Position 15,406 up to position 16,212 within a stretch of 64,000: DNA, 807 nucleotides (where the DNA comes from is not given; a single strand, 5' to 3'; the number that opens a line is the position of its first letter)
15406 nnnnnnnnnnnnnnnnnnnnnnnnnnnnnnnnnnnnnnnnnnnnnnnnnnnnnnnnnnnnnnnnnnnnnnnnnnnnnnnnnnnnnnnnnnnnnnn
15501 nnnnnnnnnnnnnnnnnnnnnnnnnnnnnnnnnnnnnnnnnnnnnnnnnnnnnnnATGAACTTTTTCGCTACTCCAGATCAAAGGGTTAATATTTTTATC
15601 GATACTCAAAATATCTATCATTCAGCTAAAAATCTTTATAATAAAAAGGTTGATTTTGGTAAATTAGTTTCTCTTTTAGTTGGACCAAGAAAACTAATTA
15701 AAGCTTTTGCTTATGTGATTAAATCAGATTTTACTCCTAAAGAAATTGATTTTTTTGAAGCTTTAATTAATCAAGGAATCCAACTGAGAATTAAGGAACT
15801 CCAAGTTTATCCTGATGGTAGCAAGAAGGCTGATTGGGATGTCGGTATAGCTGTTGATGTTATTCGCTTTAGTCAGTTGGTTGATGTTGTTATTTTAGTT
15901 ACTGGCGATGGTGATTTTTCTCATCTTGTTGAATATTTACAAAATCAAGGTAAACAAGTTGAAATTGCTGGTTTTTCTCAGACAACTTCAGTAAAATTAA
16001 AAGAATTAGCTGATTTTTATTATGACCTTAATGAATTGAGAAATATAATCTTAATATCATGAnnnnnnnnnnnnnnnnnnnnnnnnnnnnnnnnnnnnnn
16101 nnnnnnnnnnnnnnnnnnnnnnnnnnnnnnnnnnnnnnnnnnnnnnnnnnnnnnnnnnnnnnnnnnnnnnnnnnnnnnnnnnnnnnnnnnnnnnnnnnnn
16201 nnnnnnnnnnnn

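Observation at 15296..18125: NYN (LabA-like RNase-fold) gene translationally coupled inside the rpsO-pnp operon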

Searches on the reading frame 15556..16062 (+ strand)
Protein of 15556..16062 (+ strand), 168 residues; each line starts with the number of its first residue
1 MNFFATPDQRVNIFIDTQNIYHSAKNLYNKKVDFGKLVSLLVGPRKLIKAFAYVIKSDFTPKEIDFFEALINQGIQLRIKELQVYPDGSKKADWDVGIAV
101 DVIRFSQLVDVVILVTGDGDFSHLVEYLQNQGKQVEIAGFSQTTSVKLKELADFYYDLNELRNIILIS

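Call 3: search_protein_families(library=pfam, proteins=[window:15556-16062:+], max_evalue=0.01)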
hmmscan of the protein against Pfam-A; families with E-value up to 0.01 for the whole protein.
window:15556-16062:+ (168 aa): 1 family
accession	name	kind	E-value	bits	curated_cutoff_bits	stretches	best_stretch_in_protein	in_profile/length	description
PF01936.24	NYN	-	1.9e-30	106.7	24.2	1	10-158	1-144/145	NYN domain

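Call 4: search_protein_families(library=ncbifam, proteins=[window:15556-16062:+], max_evalue=0.01)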
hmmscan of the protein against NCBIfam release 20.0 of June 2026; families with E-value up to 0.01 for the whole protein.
window:15556-16062:+ (168 aa): 2 families
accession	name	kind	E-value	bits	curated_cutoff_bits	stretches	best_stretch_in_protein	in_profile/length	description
TIGR00288.1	TIGR00288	hypoth_equivalog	2.6e-07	30.6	178.45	1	67-159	72-156/160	TIGR00288 family NYN domain-containing protein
TIGR02467.1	CbiE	equivalog_domain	0.0052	16.3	92.9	0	101-147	58-105/204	precorrin-6y C5,15-methyltransferase (decarboxylating) subunit CbiE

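Call 6: find_homologous_proteins(query=window:15556-16059:+)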
Query window:15556-16059:+ (168 aa): 7996 proteins with E <= 0.001 among 8000 candidates; the best 120 are listed.
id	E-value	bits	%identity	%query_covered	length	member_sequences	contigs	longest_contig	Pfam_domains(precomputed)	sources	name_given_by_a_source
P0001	1.7e-103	361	100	100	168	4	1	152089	PF01936.25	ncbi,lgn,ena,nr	ncbi:hypothetical protein HRbin35_00337 [bacterium HR35]|nr:hypothetical protein HRbin35_00337 [bact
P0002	1.0e-89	317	86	100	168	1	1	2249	PF01936.25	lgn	-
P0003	1.9e-87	309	85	100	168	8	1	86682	PF01936.25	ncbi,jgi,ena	-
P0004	5.6e-87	308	86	99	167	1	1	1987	PF01936.25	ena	-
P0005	3.0e-86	305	84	99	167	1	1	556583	PF01936.25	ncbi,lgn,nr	ncbi:MAG: NYN domain-containing protein [Candidatus Parcubacteria bacterium]|nr:MAG: NYN domain-cont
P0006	6.4e-86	304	85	100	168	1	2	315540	PF01936.25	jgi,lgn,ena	-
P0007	1.0e-85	304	85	99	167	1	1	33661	PF01936.25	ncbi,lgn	-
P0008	1.1e-85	304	84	99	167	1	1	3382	PF01936.25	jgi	-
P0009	1.1e-85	304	84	100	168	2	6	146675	PF01936.25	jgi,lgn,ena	-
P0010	2.6e-85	302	83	100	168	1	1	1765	PF01936.25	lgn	-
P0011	3.6e-85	302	82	100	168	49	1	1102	PF01936.25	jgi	jgi:uncharacterized protein (TIGR00288 family)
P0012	5.6e-85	301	83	99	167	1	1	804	PF01936.25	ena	-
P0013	6.3e-85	301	84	99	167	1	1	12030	PF01936.25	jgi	-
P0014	8.6e-85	301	83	99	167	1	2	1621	PF01936.25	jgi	-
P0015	7.8e-84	298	83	99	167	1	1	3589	PF01936.25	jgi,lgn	jgi:uncharacterized LabA/DUF88 family protein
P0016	9.9e-84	297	83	99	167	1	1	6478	PF01936.25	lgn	-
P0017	1.8e-83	296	80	100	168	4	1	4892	PF01936.25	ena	-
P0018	6.0e-83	295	83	99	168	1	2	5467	PF01936.25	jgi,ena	-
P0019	6.1e-83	295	78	99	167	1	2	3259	PF01936.25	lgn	-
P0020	8.6e-83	294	80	99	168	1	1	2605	PF01936.25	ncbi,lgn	-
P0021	9.9e-83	294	79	99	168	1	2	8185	PF01936.25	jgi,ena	-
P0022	1.1e-82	294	82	100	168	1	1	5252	PF01936.25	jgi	-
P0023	1.3e-82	294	80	100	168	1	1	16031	PF01936.25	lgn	-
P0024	1.7e-82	293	80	99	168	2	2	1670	PF01936.25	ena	-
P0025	5.8e-82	291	83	100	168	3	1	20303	PF01936.25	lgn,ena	-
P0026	5.9e-82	291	79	99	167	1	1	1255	PF01936.25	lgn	-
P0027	6.6e-82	291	77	99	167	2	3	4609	PF01936.25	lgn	-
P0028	6.9e-82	291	79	99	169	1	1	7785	PF01936.25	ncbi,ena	-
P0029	1.7e-81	290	79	100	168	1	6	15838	PF01936.25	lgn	-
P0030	2.3e-81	290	79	99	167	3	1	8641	PF01936.25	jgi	jgi:uncharacterized LabA/DUF88 family protein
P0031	2.9e-81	289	79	100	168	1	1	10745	PF01936.25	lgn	-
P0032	3.2e-81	289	78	99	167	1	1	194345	PF01936.25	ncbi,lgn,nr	ncbi:MAG: NYN domain-containing protein [Candidatus Parcubacteria bacterium]|nr:MAG: NYN domain-cont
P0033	4.7e-81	289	81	99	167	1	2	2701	PF01936.25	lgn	-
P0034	6.9e-81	288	80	99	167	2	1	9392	PF01936.25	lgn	-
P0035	7.1e-81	288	80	100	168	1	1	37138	PF01936.25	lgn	-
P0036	8.0e-81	288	81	99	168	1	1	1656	PF01936.25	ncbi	-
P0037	8.4e-81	288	80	99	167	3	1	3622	PF01936.25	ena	-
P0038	9.7e-81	288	77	99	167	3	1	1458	PF01936.25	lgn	-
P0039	1.6e-80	287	79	99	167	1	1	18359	PF01936.25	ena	-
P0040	1.6e-80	287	78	99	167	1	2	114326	PF01936.25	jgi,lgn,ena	-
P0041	1.7e-80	287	78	99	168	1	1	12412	PF01936.25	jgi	jgi:uncharacterized LabA/DUF88 family protein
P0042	1.0e-79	284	78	99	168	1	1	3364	PF01936.25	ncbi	-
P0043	1.7e-79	283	77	99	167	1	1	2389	PF01936.25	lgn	-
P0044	2.3e-79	283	78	99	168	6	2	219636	PF01936.25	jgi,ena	-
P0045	3.6e-79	282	79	99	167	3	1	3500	PF01936.25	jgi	jgi:uncharacterized LabA/DUF88 family protein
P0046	6.4e-79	282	78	99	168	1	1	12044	PF01936.25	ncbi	-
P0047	1.2e-78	281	76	100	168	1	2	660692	PF01936.25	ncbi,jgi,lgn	jgi:uncharacterized protein (TIGR00288 family)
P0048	1.5e-78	280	78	99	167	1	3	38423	PF01936.25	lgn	-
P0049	5.0e-78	279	77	99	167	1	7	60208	PF01936.25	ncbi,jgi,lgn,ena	-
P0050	1.7e-76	274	74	99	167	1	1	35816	PF01936.25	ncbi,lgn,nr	ncbi:MAG: NYN domain-containing protein [Patescibacteria group bacterium]|nr:NYN domain-containing p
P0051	4.9e-75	269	73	99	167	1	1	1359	PF01936.25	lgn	-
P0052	2.3e-74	267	74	99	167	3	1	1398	PF01936.25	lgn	-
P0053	1.9e-71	257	72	99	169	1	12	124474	PF01936.25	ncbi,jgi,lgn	-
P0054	3.7e-71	256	71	99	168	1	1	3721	PF01936.25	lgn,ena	-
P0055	5.9e-71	256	71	99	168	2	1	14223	PF01936.25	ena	-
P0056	2.2e-69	251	68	99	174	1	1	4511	PF01936.25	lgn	-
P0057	4.6e-69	250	68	99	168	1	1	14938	PF01936.25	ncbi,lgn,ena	-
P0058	5.5e-69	249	71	99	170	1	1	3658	PF01936.25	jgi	-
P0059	6.1e-69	249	69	100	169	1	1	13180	PF01936.25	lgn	-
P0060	1.1e-68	248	69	99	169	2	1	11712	PF01936.25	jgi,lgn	-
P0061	5.8e-68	246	70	99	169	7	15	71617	PF01936.25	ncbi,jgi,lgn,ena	ncbi:MAG: NYN domain-containing protein [Minisyncoccia bacterium]|jgi:uncharacterized LabA/DUF88 fam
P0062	8.8e-68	245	68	99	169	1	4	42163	PF01936.25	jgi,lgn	jgi:uncharacterized LabA/DUF88 family protein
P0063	8.8e-68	245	66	99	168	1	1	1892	PF01936.25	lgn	-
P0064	3.7e-67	243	69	99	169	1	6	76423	PF01936.25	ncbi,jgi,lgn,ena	-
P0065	8.1e-67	242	69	99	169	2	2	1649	PF01936.25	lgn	-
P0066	8.4e-67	242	69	99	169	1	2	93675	PF01936.25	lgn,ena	-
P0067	8.7e-67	242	69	99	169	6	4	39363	PF01936.25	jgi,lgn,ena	jgi:uncharacterized LabA/DUF88 family protein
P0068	3.7e-66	240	67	100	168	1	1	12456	PF01936.25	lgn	-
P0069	5.1e-66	240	70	99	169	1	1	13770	PF01936.25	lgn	-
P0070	7.7e-66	239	69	99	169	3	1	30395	PF01936.25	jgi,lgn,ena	-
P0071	1.4e-65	238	67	99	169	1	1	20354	PF01936.25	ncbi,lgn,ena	-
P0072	1.9e-65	238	66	99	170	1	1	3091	PF01936.25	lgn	-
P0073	2.9e-65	237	68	99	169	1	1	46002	PF01936.25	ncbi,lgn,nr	ncbi:MAG: NYN domain-containing protein [Patescibacteria group bacterium]|nr:NYN domain-containing p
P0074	3.5e-65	237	67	99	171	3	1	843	PF01936.25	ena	-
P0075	3.7e-65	237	66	100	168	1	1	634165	PF01936.25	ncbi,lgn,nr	ncbi:MAG: NYN domain-containing protein [Candidatus Parcubacteria bacterium]|nr:MAG: NYN domain-cont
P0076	3.7e-65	237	67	99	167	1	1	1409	PF01936.25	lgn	-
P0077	6.2e-65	236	65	99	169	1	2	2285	PF01936.25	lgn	-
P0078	7.7e-65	236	66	99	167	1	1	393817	PF01936.25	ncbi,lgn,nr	ncbi:MAG: NYN domain-containing protein [Candidatus Parcubacteria bacterium]|nr:MAG: NYN domain-cont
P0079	1.7e-64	235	63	99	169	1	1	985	PF01936.25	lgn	-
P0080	2.0e-64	235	65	99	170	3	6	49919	PF01936.25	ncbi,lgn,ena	-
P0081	6.3e-64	233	64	99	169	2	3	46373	PF01936.25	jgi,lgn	jgi:uncharacterized LabA/DUF88 family protein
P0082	1.7e-63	231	67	99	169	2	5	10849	PF01936.25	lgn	-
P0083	2.8e-63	231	66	99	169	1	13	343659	PF01936.25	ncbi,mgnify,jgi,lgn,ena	mgnify:CR=1 FL=1|jgi:uncharacterized protein (TIGR00288 family)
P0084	3.6e-63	230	65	99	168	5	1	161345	PF01936.25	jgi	jgi:uncharacterized LabA/DUF88 family protein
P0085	2.0e-62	228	63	99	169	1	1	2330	PF01936.25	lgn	-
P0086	1.2e-61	225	66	93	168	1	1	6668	PF01936.25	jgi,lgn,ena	-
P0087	9.7e-61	223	62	99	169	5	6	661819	PF01936.25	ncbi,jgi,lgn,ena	jgi:uncharacterized LabA/DUF88 family protein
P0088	1.5e-60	222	61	99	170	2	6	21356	PF01936.25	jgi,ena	-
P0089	2.4e-60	221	60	100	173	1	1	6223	PF01936.25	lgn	-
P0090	1.0e-59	219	64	95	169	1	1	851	PF01936.25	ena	-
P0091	8.4e-59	216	60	99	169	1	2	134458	PF01936.25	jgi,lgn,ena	-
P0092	6.4e-58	213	57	99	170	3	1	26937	PF01936.25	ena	-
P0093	3.1e-55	205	59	95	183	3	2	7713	PF01936.25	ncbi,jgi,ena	-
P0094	8.0e-55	203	61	96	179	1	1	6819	PF01936.25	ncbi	-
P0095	1.0e-54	203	61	95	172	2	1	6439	PF01936.25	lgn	-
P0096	1.0e-54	203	61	95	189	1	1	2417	PF01936.25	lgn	-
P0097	1.2e-54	203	60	100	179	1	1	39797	PF01936.25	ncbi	ncbi:MAG: NYN domain-containing protein [Minisyncoccia bacterium]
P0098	1.9e-54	202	64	90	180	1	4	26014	PF01936.25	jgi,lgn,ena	jgi:uncharacterized LabA/DUF88 family protein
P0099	1.9e-54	202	64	90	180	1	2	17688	PF01936.25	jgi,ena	jgi:uncharacterized LabA/DUF88 family protein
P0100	2.5e-54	202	64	90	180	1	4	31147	PF01936.25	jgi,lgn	jgi:Uncharacterized conserved protein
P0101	2.5e-54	202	64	90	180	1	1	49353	PF01936.25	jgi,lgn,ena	-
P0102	2.9e-54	201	64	90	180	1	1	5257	PF01936.25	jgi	jgi:uncharacterized LabA/DUF88 family protein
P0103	3.5e-54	201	56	95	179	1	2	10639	PF01936.25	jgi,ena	-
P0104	3.7e-54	201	58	95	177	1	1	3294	PF01936.25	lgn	-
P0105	3.8e-54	201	59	95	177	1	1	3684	PF01936.25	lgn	-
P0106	6.5e-54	200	60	96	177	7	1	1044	PF01936.25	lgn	-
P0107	7.0e-54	200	60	96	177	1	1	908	PF01936.25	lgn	-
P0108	7.1e-54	200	63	94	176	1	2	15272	PF01936.25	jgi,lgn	-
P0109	1.0e-53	200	60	96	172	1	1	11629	PF01936.25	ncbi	-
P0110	1.2e-53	200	58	95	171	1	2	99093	PF01936.25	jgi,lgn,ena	-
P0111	1.3e-53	199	56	95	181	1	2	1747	PF01936.25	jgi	jgi:uncharacterized LabA/DUF88 family protein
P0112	1.4e-53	199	59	95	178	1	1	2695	PF01936.25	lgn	-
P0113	1.5e-53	199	60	95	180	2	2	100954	PF01936.25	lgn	-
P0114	1.5e-53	199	59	95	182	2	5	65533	PF01936.25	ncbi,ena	-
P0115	1.5e-53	199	60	98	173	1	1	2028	PF01936.25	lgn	-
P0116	1.7e-53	199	62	90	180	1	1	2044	PF01936.25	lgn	-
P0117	1.7e-53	199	58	95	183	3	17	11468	PF01936.25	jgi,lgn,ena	-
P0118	2.1e-53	199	61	95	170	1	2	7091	PF01936.25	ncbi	-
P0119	2.2e-53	199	56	96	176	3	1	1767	PF01936.25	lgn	-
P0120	2.3e-53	199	58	95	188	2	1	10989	PF01936.25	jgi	-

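Call 8: find_related_loci(query=A1, collection=genome_contigs, flank=5000)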
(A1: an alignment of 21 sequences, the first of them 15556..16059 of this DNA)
Query A1 (168 aa) in genome_contigs; peptide patterns used: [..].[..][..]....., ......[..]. (x = any residue, [..] = any of these).
600 stretches matched a pattern (row limit reached: there are more); 586 encode a relative of the query (tblastn E <= 1e-3); the best 80 are kept; 80 distinct loci.
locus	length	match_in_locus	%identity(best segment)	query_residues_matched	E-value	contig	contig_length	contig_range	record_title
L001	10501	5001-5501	84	1-167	4e-92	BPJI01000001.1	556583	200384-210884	MAG: Candidatus Parcubacteria bacterium KatS3mg096 DNA, contig_8276, whole genome shotgun sequence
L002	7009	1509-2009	79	1-167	3e-86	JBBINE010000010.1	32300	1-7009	MAG: bacterium isolate TCF170221_bin_249 NODE_1573_length_32300_cov_5.876818, whole genome shotgun sequence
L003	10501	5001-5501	66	1-167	5e-70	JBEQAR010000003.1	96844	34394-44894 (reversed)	MAG: bacterium isolate 03V1_S199.semibin_refined.113 NODE_214_length_96844_cov_3.330107, whole genome shotgun sequence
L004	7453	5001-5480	58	8-166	9e-59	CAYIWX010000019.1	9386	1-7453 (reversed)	MAG TPA_asm: uncultured Candidatus Saccharibacteria bacterium isolate ERP119705_co3_575 genome assembly, contig: NODE_90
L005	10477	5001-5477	57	9-166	2e-57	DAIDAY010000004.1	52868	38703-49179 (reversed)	MAG TPA_asm: bacterium isolate clean1852 NODE_4_length_52868_cov_6.789139, whole genome shotgun sequence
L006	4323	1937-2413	59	8-167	8e-57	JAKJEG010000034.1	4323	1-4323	MAG: Patescibacteria group bacterium isolate UR.bin241 UR_contig_72324, whole genome shotgun sequence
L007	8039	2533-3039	56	1-168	1e-56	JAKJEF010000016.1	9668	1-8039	MAG: Patescibacteria group bacterium isolate UR.bin13 NODE_16_length_9668_cov_2.407778, whole genome shotgun sequence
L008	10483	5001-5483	59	7-166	1e-56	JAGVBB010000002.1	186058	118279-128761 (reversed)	MAG: Candidatus Paceibacterota bacterium isolate DeMMO6_41 c_000000010009, whole genome shotgun sequence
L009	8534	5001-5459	58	7-160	3e-56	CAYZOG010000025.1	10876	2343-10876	MAG TPA_asm: uncultured Gammaproteobacteria bacterium isolate SRP167671_co2_270 genome assembly, contig: NODE_7770_lengt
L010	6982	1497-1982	59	6-166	2e-56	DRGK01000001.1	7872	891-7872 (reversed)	MAG TPA_asm: Candidatus Jorgensenbacteria bacterium isolate HyVt-344 HyVt-344_k145_162363, whole genome shotgun sequence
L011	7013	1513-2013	57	1-166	4e-56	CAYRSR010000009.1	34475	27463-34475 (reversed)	MAG TPA_asm: uncultured Candidatus Saccharibacteria bacterium isolate binchicken_co6_444 genome assembly, contig: NODE_9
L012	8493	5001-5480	56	7-167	7e-57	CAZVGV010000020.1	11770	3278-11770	MAG TPA_asm: uncultured Gammaproteobacteria bacterium isolate SRP219642_co6_390 genome assembly, contig: NODE_5154_lengt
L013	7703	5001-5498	55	8-166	1e-55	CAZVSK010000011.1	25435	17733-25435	MAG TPA_asm: uncultured Candidatus Saccharibacteria bacterium isolate binchicken_co22_239 genome assembly, contig: NODE_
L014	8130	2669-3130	57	6-160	3e-55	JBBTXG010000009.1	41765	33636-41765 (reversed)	MAG: Patescibacteria group bacterium isolate H51-bin334_1 H51_bin334_1_000000000009, whole genome shotgun sequence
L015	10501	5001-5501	51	1-166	2e-55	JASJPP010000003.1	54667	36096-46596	MAG: Patescibacteria group bacterium isolate MAG_93 NODE_315_length_54667_cov_63.025782, whole genome shotgun sequence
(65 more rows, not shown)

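Call 17: search_solved_structures(query=A1, max_evalue=1, show_alignments=2)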
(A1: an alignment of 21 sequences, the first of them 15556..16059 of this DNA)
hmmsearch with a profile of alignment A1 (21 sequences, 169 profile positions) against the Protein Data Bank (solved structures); distinct sequences matched with E-value up to 1: 1.
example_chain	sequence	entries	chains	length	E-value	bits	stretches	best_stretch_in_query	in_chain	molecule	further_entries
2qip_A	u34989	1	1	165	2.1e-35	125.4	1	6-160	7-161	Protein of unknown function VPA0982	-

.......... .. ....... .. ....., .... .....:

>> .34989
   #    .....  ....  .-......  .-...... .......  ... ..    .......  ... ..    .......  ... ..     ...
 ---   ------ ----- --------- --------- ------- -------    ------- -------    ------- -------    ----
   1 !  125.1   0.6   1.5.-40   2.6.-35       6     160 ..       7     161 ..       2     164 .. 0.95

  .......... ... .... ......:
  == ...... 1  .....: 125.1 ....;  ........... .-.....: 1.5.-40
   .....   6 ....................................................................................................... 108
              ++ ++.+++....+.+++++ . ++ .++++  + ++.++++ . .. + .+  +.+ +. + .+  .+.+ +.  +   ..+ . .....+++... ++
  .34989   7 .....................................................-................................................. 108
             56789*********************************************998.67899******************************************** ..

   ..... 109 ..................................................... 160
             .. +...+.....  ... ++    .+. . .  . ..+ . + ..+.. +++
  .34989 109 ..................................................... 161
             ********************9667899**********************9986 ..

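Call 30: predict_structure(alignment_id=A1)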
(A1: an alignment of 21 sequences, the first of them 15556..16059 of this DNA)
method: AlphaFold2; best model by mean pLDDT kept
length: 168 residues; sequences in the alignment: 21
mean_pLDDT: 93.2   pTM: 0.88
mean pLDDT of the five models: 93.2, 92.3, 92.2, 92.0, 88.5
residues with pLDDT >= 90: 135; 70-90: 32; 50-70: 1; < 50: 0
segments of 3 or more residues with pLDDT < 50: none
pLDDT, mean of each block of 10 residues (from residue 1): 88 96 95 96 96 87 89 93 84 88 96 96 97 97 96 97 93
secondary structure, 60 per line:
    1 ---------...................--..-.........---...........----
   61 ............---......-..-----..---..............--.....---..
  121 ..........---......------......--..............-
elements in order: E10-16 H17-28 H34-42 E46-56 H61-72 E76-81 H95-108 E111-115 H119-130 E134-139 H146-151 E154-157 H158-165

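Call 32: search_protein_representatives(protein=window:15556-16059:+)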
Query: 168 residues. Proteins with E-value up to 0.001 (for the whole library): 4037; up to 1e-10: 1483; up to 1e-30: 115. The best 150 are listed.
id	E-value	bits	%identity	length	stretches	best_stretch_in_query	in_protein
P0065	2.6e-67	242.2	69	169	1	1-167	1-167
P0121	1.5e-51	191.0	55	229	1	4-167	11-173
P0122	2.9e-47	177.1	50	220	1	6-166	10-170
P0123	6.1e-47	176.0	53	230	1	6-167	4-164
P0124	8.3e-46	172.4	52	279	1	6-167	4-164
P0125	9.0e-46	172.2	54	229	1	6-162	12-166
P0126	1.1e-45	172.0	57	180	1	8-162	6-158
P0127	1.9e-45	171.2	53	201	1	7-159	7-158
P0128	5.0e-45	169.8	51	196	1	7-166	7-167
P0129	2.1e-44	167.8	52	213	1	7-166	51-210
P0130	4.1e-44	166.8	57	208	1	7-160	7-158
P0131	4.2e-44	166.8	49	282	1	2-161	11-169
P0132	4.2e-44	166.8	52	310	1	2-167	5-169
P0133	9.5e-44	165.7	54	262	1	6-163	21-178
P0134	1.6e-43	164.9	54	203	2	62-165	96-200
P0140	1.2e-42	162.0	51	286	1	9-161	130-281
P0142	2.8e-42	160.9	48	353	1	2-161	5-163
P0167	8.1e-39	149.6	45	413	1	8-165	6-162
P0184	2.7e-36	141.4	44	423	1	6-160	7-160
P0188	2.1e-35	138.5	47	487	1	8-160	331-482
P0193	9.9e-35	136.4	44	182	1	8-162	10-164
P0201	3.5e-33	131.3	39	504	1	1-159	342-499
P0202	5.8e-33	130.6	42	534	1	10-160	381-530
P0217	1.7e-31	125.8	40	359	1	4-160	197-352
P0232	6.6e-31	123.9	43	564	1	9-159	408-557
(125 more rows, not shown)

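Call 33: search_protein_families(library=pfam, proteins=[P0188, P0201, P0202, P0232, P0142, P0167, P0184, P0132, P0140, P0217], max_evalue=0.001)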
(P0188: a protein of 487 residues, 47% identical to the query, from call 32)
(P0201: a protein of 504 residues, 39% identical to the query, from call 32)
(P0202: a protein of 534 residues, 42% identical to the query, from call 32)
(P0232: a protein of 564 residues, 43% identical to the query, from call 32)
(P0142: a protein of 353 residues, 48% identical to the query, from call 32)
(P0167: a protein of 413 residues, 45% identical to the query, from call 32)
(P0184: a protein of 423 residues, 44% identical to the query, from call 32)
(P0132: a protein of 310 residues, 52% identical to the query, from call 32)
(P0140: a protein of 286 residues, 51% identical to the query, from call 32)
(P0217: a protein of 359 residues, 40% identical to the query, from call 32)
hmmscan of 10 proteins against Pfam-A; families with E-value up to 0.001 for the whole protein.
P0188 (487 aa): 2 families
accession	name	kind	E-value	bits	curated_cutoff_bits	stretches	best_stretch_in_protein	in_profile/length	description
PF01936.24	NYN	-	1.8e-30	106.8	24.2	1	333-479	1-143/145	NYN domain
PF13851.11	GAS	-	0.00068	19.5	32.3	0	170-334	28-186/200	Growth-arrest specific micro-tubule binding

P0201 (504 aa): 1 family
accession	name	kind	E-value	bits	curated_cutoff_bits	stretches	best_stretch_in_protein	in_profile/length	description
PF01936.24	NYN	-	2.3e-31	109.7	24.2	1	351-497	1-143/145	NYN domain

P0202 (534 aa): 1 family
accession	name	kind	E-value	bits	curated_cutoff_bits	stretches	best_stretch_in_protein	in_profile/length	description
PF01936.24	NYN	-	1.1e-30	107.5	24.2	1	382-528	2-144/145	NYN domain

P0232 (564 aa): 4 families
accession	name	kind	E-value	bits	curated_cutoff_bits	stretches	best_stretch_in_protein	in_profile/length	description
PF01936.24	NYN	-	1.6e-35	123.1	24.2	1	409-556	1-144/145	NYN domain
PF03938.19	OmpH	-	0.00014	22.5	32.4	1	327-461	7-133/141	Outer membrane protein (OmpH-like)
PF13175.12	AAA_15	-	0.00035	20.7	32.1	0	176-389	58-217/374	AAA ATPase domain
PF08702.15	Fib_alpha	-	0.00089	19.9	29.9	1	299-396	33-127/143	Fibrinogen alpha/beta chain family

P0142 (353 aa): 1 family
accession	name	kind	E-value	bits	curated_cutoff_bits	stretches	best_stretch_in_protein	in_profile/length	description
PF01936.24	NYN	-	1.5e-31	110.3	24.2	1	13-160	1-144/145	NYN domain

P0167 (413 aa): 1 family
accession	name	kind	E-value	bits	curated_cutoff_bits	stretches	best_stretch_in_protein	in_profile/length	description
PF01936.24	NYN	-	2.5e-35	122.5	24.2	1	8-156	1-145/145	NYN domain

P0184 (423 aa): 1 family
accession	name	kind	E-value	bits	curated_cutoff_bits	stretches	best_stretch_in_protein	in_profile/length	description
PF01936.24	NYN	-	4.6e-31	108.7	24.2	1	11-159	1-145/145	NYN domain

P0132 (310 aa): 1 family
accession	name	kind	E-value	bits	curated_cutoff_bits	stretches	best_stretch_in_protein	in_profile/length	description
PF01936.24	NYN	-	2.8e-36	125.6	24.2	1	13-160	1-144/145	NYN domain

P0140 (286 aa): 1 family
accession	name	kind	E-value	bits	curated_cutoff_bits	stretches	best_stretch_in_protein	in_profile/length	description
PF01936.24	NYN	-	1.6e-35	123.2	24.2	1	131-278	1-144/145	NYN domain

P0217 (359 aa): 1 family
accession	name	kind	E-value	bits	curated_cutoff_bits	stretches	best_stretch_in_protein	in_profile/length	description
PF01936.24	NYN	-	3.1e-33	115.8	24.2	1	203-350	1-144/145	NYN domain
